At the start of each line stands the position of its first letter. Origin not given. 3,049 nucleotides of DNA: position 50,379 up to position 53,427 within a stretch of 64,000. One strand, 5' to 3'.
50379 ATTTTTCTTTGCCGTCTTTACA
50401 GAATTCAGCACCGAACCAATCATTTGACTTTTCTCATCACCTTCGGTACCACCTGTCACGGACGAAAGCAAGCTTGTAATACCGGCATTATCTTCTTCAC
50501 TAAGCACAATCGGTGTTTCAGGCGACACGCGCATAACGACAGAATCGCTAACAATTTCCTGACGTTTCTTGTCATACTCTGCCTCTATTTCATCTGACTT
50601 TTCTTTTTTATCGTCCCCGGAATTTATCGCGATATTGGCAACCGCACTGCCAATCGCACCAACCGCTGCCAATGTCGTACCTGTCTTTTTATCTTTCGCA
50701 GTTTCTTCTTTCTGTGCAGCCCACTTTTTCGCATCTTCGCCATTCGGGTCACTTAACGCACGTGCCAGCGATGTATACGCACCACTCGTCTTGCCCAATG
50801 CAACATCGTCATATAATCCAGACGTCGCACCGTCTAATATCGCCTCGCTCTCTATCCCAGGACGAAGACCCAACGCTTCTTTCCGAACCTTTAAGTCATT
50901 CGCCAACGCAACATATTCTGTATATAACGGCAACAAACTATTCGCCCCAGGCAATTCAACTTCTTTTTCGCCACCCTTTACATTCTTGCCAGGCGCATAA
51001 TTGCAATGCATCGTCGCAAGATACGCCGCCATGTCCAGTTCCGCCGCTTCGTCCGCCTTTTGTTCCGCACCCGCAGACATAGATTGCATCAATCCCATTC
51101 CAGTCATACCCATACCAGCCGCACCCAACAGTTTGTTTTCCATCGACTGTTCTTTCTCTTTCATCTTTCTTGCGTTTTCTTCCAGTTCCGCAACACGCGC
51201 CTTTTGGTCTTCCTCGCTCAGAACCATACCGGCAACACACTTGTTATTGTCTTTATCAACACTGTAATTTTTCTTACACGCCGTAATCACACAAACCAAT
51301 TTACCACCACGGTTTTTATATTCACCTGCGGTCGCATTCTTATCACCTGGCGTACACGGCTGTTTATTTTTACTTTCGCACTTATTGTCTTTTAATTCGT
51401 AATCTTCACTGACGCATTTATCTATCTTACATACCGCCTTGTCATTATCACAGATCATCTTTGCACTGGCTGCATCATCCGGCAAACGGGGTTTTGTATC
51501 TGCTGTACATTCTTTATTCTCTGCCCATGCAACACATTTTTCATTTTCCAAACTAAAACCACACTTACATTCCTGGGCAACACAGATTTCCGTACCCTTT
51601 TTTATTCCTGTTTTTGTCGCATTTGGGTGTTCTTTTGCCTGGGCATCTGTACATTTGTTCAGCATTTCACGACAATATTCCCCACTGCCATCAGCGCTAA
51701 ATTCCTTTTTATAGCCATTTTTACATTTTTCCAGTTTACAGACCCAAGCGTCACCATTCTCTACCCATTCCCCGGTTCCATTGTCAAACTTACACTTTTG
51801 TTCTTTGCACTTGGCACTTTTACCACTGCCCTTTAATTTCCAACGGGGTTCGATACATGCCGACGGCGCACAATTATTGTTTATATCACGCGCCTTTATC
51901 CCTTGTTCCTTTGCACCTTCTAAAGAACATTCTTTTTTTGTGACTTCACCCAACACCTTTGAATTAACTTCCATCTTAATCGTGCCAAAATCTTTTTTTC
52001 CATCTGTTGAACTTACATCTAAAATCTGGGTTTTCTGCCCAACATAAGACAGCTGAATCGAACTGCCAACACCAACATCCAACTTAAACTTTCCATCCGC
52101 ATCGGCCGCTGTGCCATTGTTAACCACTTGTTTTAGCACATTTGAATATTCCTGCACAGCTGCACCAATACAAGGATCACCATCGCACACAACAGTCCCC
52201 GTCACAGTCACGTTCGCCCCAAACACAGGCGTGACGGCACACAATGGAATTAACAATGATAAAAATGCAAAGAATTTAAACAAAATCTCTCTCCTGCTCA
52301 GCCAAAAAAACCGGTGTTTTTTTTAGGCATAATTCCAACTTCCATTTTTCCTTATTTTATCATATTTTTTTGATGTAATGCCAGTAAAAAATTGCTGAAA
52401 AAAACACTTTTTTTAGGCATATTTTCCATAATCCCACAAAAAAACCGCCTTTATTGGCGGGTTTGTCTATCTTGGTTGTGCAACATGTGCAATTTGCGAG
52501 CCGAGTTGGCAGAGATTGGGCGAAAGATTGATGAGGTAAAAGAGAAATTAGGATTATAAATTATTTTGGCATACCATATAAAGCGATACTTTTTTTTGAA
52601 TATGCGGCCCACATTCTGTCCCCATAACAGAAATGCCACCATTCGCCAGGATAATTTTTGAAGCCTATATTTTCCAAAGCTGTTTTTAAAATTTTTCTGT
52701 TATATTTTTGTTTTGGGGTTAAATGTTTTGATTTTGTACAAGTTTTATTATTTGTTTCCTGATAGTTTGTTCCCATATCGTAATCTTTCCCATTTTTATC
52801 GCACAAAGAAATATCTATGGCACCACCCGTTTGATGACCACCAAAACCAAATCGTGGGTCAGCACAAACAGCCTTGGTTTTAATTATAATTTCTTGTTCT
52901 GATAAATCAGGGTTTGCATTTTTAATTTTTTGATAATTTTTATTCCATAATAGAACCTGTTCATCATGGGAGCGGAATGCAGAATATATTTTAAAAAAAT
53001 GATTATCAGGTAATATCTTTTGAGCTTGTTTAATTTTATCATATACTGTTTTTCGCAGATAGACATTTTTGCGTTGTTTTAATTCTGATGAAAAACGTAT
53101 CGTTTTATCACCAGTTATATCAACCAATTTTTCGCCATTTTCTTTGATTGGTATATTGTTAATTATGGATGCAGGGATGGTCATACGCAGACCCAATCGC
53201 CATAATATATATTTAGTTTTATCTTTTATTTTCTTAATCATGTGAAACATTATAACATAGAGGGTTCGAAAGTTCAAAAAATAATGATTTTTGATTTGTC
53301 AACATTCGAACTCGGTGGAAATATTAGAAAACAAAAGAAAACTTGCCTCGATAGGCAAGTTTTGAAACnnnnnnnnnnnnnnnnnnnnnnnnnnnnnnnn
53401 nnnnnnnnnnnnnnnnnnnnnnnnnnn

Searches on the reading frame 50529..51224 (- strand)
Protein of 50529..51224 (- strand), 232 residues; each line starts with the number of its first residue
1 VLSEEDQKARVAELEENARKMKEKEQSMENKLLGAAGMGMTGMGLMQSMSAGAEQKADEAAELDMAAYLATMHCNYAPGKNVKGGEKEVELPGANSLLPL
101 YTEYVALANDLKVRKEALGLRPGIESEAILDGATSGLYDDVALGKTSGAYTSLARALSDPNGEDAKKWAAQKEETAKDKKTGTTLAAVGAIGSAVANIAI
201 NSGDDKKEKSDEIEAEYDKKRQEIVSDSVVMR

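Call 22: search_solved_structures(query=A1, max_evalue=10)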
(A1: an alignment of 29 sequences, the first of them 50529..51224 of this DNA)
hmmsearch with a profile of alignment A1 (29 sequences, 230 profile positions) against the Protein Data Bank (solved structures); distinct sequences matched with E-value up to 10: 1.
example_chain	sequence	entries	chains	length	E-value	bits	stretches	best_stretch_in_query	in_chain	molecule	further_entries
3c0b_A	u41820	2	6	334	0.38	13.4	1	127-208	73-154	Conserved archaeal protein Q6M145 | Conserved archaeal protein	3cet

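Call 27: predict_structure(alignment_id=A1)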
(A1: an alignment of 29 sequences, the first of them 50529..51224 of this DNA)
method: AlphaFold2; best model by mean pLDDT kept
length: 232 residues; sequences in the alignment: 29
mean_pLDDT: 53.6   pTM: 0.36
mean pLDDT of the five models: 53.6, 47.9, 43.4, 43.0, 40.0
residues with pLDDT >= 90: 0; 70-90: 20; 50-70: 123; < 50: 89
segments of 3 or more residues with pLDDT < 50: 25-46, 71-80, 82-95, 122-147, 201-203
pLDDT, mean of each block of 10 residues (from residue 1): 63 61 43 39 50 56 55 42 46 49 61 63 46 39 43 67 77 68 56 51 50 58 52 44
secondary structure, 60 per line:
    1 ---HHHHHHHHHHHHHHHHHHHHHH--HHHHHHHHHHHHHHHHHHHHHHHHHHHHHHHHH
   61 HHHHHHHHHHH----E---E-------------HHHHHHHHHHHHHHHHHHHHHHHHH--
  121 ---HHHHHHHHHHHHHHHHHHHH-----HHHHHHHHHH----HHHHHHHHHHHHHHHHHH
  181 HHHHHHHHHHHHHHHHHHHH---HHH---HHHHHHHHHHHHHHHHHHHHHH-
elements in order: H4-25 H28-71 H94-118 H124-143 H149-158 H163-200 H210-231

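Call 34: find_related_loci(query=A1, collection=genome_contigs, flank=8000)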
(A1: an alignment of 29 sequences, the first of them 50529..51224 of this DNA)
Query A1 (232 aa) in genome_contigs; peptide patterns used: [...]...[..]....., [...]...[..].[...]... (x = any residue, [..] = any of these).
383 stretches matched a pattern; 188 encode a relative of the query (tblastn E <= 1e-3); the best 80 are kept; 80 distinct loci.
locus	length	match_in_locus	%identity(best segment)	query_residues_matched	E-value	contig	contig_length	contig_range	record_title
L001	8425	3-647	89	10-224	9e-125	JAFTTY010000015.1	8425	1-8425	MAG: Alphaproteobacteria bacterium isolate RGIG4147 Roe_deer_Colon-1__c251395, whole genome shotgun sequence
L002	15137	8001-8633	76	11-226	1e-103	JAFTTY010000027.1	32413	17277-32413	MAG: Alphaproteobacteria bacterium isolate RGIG4147 Roe_deer_Colon-1__c520840, whole genome shotgun sequence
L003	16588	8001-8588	80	12-212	1e-103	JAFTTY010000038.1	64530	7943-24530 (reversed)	MAG: Alphaproteobacteria bacterium isolate RGIG4147 Roe_deer_Colon-1__c813486, whole genome shotgun sequence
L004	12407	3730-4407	65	2-227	1e-95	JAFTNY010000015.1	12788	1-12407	MAG: Alphaproteobacteria bacterium isolate RGIG3991 Roe_deer_Cecum-4__c114385, whole genome shotgun sequence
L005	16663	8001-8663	64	2-222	2e-91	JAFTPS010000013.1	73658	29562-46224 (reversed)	MAG: Alphaproteobacteria bacterium isolate RGIG4037 Roe_deer_Cecum-5__c5080, whole genome shotgun sequence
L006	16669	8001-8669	64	2-225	3e-87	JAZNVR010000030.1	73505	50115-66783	MAG: Candidatus Enterousia sp. isolate T1900044788_TS20190254.MAGScoT_cleanbin_000026 SGB_2627_k141_1812829, whole genom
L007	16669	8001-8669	63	2-225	5e-87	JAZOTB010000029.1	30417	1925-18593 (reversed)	MAG: Candidatus Enterousia sp. isolate T1900045541_YK20190235.MAGScoT_cleanbin_000047 SGB_7810_k141_2118814, whole genom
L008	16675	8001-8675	63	2-227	1e-85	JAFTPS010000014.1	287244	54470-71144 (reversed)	MAG: Alphaproteobacteria bacterium isolate RGIG4037 Roe_deer_Cecum-5__c5270, whole genome shotgun sequence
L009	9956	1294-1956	62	1-222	1e-85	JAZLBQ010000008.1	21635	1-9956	MAG: Candidatus Enterousia sp. isolate T1900045063_TC20190056.MAGScoT_cleanbin_000013 SGB_4572_k141_334766, whole genome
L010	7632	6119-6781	67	2-222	6e-85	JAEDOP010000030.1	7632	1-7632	MAG: Alphaproteobacteria bacterium isolate MAG321 NODE_8218_length_7632_cov_4.119308, whole genome shotgun sequence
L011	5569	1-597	67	24-222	1e-84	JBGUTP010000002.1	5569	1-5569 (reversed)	MAG: Candidatus Enterousia sp. isolate fecal_MAG_67 fecal_MAG_67_contig_0002, whole genome shotgun sequence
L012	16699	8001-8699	58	2-232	4e-84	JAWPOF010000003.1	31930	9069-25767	MAG: Alphaproteobacteria bacterium isolate KG228-117 k141_1439572, whole genome shotgun sequence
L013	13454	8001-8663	67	2-222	4e-84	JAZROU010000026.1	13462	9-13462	MAG: Candidatus Enterousia sp. isolate T1900045388_YK20190078.MAGScoT_cleanbin_000020 SGB_6918_k141_1023032, whole genom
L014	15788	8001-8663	68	2-222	5e-82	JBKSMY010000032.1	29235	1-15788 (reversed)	MAG: Alphaproteobacteria bacterium isolate KS320-82 k141_2032406, whole genome shotgun sequence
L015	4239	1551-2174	63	2-209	9e-82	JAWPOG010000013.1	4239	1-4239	MAG: Alphaproteobacteria bacterium isolate KV104-158 k141_1879338, whole genome shotgun sequence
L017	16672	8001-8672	63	1-224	6e-81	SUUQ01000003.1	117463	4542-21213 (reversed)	MAG: Alphaproteobacteria bacterium isolate SIG50 NODE_3727_length_117463_cov_8.411016, whole genome shotgun sequence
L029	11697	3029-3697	56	2-224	1e-75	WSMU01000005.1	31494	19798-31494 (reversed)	MAG: Alphaproteobacteria bacterium isolate RACS_032 NODE_349_length_31494_cov_11.020116, whole genome shotgun sequence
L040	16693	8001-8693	55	1-231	1e-73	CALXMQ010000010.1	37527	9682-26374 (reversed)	MAG: uncultured Alphaproteobacteria bacterium isolate BRZ_KT__bin2 genome assembly, contig: BRZ_KT__NODE_806_length_3752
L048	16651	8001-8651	58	1-218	9e-72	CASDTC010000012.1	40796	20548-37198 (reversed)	uncultured proteobacterium isolate T11_L1_319319_idba_bin.126 genome assembly, contig: T11_L1_319319_idba_bin.126.fa_sca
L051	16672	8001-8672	58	2-225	2e-71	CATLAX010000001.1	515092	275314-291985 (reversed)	MAG TPA_asm: uncultured Alphaproteobacteria bacterium isolate MGG05853_1680015463 genome assembly, contig: ERR3199562_4,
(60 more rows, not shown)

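Call 36: search_protein_representatives(alignment_id=A1)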
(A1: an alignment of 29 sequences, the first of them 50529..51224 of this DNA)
Query: 29 sequences, 230 profile positions. Proteins with E-value up to 0.001 (for the whole library): 863; up to 1e-10: 819; up to 1e-30: 714. The best 150 are listed.
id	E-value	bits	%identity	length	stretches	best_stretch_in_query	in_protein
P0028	7.9e-118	408.3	-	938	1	2-229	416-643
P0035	8.8e-117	404.9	-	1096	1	2-228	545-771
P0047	2.3e-116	403.5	-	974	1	2-229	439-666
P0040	2.4e-116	403.5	-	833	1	2-229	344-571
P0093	1.5e-115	400.9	-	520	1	2-226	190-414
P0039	4.3e-114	396.1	-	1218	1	2-229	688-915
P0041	8.6e-114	395.1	-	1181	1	2-227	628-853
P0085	3.3e-113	393.2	-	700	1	2-226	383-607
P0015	2.3e-112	390.5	-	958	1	2-223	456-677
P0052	5.9e-111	385.8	-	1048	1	1-228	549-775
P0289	6.3e-111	385.7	-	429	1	2-223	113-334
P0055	1.9e-110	384.1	-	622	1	2-223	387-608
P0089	1.5e-109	381.3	-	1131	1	2-228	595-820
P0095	6.5e-109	379.2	-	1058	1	1-229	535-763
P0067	3.4e-108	376.8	-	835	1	1-208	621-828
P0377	2.7e-90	318.2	-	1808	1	8-226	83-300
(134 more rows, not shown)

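Call 63: search_protein_families(library=pfam, proteins=[L007:3042-4586:+, L051:4729-5598:+, L048:93-3953:-, L040:2967-3686:-, L029:8440-10662:-, L048:12819-14903:-, L017:14963-15967:+], max_evalue=0.01)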
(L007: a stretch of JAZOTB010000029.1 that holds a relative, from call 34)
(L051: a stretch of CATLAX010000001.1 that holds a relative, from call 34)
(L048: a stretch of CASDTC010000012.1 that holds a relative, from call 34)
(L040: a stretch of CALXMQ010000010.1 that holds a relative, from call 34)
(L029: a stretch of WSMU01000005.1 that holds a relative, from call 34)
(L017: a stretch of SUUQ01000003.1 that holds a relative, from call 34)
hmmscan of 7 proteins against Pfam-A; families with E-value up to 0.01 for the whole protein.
L007:3042-4586:+ (514 aa): 0 families

L051:4729-5598:+ (289 aa): 0 families

L048:93-3953:- (1286 aa): 1 family
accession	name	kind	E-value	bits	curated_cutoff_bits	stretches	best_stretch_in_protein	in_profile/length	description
PF13637.12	Ank_4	-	8.8e-05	23.2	22.7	1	61-109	1-49/50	Ankyrin repeats (many copies)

L040:2967-3686:- (239 aa): 0 families

L029:8440-10662:- (740 aa): 0 families

L048:12819-14903:- (694 aa): 0 families

L017:14963-15967:+ (334 aa): 0 families

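Call 79: fold_search(model_id=the predicted structure, library=pdb)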
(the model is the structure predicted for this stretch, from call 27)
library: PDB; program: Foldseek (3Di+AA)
matches with E <= 10: 57; with E <= 0.001: 0
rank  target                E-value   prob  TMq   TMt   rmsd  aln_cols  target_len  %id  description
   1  6w6x_A                1.3e+00  0.12  0.16  0.24  14.3       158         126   13  Crystal Structure of ABLE Apo-protein (released 2020-08-26)
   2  5msk_G                1.6e+00  0.07  0.17  0.19  20.6       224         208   15  Mouse PA28beta (released 2017-09-13)
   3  5msk_D                2.0e+00  0.06  0.17  0.19  20.7       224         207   15  Mouse PA28beta (released 2017-09-13)
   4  5msk_B                2.1e+00  0.07  0.18  0.20  20.6       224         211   14  Mouse PA28beta (released 2017-09-13)
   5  7dr6_A                2.7e+00  0.04  0.14  0.15  22.1       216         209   15  PA28alpha-beta in complex with immunoproteasome (released 2021-01-20)
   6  9cpc_3R               2.8e+00  0.05  0.18  0.16  38.7       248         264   14  Atomic model of porcine brain ventricles cilia doublet microtubule (48-nm periodicity) (released 2024-10-23)
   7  7nao_d                3.3e+00  0.03  0.14  0.14  22.0       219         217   16  Human PA28-20S proteasome complex (released 2022-11-02)
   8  5msk_F                3.7e+00  0.04  0.17  0.19  20.7       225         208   15  Mouse PA28beta (released 2017-09-13)
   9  5msk_A                3.9e+00  0.04  0.17  0.19  20.7       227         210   16  Mouse PA28beta (released 2017-09-13)
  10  9fqr_Co               4.2e+00  0.04  0.17  0.17  28.2       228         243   12  96-nm repeat of axonemal doublet microtubules from bovine sperm (released 2025-03-26)
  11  5msk_E                4.2e+00  0.03  0.15  0.16  18.0       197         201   15  Mouse PA28beta (released 2017-09-13)
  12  9tav_B                4.7e+00  0.05  0.14  0.25  15.8       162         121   17  De novo photoenzyme photoABLE2 in complex with substrate (released 2026-03-25)
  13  7rro_C8               4.9e+00  0.04  0.18  0.12  39.4       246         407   13  Structure of the 48-nm repeat doublet microtubule from bovine tracheal cilia (released 2021-10-27)
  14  9hmx_A                5.5e+00  0.06  0.20  0.25  25.6       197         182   13  Structure of SteB-RipA complex from Mycobacterium tuberculosis (released 2025-07-30)
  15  9cpc_3H               5.8e+00  0.04  0.20  0.17  37.3       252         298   14  Atomic model of porcine brain ventricles cilia doublet microtubule (48-nm periodicity) (released 2024-10-23)
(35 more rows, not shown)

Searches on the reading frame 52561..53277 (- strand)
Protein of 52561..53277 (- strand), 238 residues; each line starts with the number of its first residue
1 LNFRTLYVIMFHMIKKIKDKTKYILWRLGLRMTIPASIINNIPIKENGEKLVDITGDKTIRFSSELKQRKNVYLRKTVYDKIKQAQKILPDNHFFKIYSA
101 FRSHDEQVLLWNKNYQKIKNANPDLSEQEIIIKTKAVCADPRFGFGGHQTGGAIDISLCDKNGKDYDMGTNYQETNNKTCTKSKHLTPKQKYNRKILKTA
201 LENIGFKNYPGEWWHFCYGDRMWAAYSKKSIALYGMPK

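Call 4: search_protein_families(library=pfam, proteins=[window:52561-53277:-], max_evalue=1)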
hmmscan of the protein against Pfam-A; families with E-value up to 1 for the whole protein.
window:52561-53277:- (238 aa): 6 families
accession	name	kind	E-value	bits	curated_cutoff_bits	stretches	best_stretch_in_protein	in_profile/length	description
PF01427.22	Peptidase_M15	-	2.7e-18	66.9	27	1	66-222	33-188/199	D-ala-D-ala dipeptidase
PF02557.22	VanY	-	1.8e-08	34.7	25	1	73-218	3-129/132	D-alanyl-D-alanine carboxypeptidase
PF08770.17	SoxZ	-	0.036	14.2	25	0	32-58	34-60/98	Sulphur oxidation protein SoxZ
PF24815.1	HMG_WDHD1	-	0.083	13.3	51.6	1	112-133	10-31/51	WDHD1 HMG box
PF16459.11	Phage_TAC_13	-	0.14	12.9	28.8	0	45-85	4-45/98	Phage tail assembly chaperone, TAC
PF11888.13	DUF3408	-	0.33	11.7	29.9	1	64-85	81-102/139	Protein of unknown function (DUF3408)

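Call 71: find_encoding_contigs(protein=window:52561-53277:-, flank=8000, max_places=6)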
Protein window:52561-53277:- (238 aa): no gene with exactly this product is on record in the collection.

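Call 80: find_related_loci(query=window:52561-53277:-, collection=metagenome_contigs, flank=6000)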
Query window:52561-53277:- (238 aa) in metagenome_contigs; peptide patterns used: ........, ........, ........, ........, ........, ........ (x = any residue, [..] = any of these).
262 stretches matched a pattern; 47 encode a relative of the query (tblastn E <= 1e-3); 47 distinct loci.
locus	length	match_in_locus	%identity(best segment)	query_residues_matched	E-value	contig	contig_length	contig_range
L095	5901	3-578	89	47-238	9e-116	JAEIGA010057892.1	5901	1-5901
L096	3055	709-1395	61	9-237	3e-95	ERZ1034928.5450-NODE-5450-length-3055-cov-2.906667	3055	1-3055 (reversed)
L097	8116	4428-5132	53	1-235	3e-80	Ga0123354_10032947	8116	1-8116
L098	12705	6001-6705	53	1-235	3e-80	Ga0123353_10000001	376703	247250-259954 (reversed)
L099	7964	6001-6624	40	23-235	8e-51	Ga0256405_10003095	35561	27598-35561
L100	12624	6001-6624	40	23-235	8e-51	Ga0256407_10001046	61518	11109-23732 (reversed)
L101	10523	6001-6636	41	23-238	8e-50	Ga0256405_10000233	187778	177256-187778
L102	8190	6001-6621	40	24-235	4e-50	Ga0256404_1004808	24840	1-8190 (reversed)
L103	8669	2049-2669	40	24-235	7e-49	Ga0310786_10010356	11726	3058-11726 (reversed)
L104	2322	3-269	79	150-238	9e-45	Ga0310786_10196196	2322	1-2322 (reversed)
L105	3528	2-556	41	46-235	1e-43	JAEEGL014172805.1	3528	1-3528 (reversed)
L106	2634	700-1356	35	24-235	2e-39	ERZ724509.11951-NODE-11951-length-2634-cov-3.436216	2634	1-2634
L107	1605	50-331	55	142-235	1e-33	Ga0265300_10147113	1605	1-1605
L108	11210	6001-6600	33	44-235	8e-30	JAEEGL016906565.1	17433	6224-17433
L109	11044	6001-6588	30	39-235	2e-28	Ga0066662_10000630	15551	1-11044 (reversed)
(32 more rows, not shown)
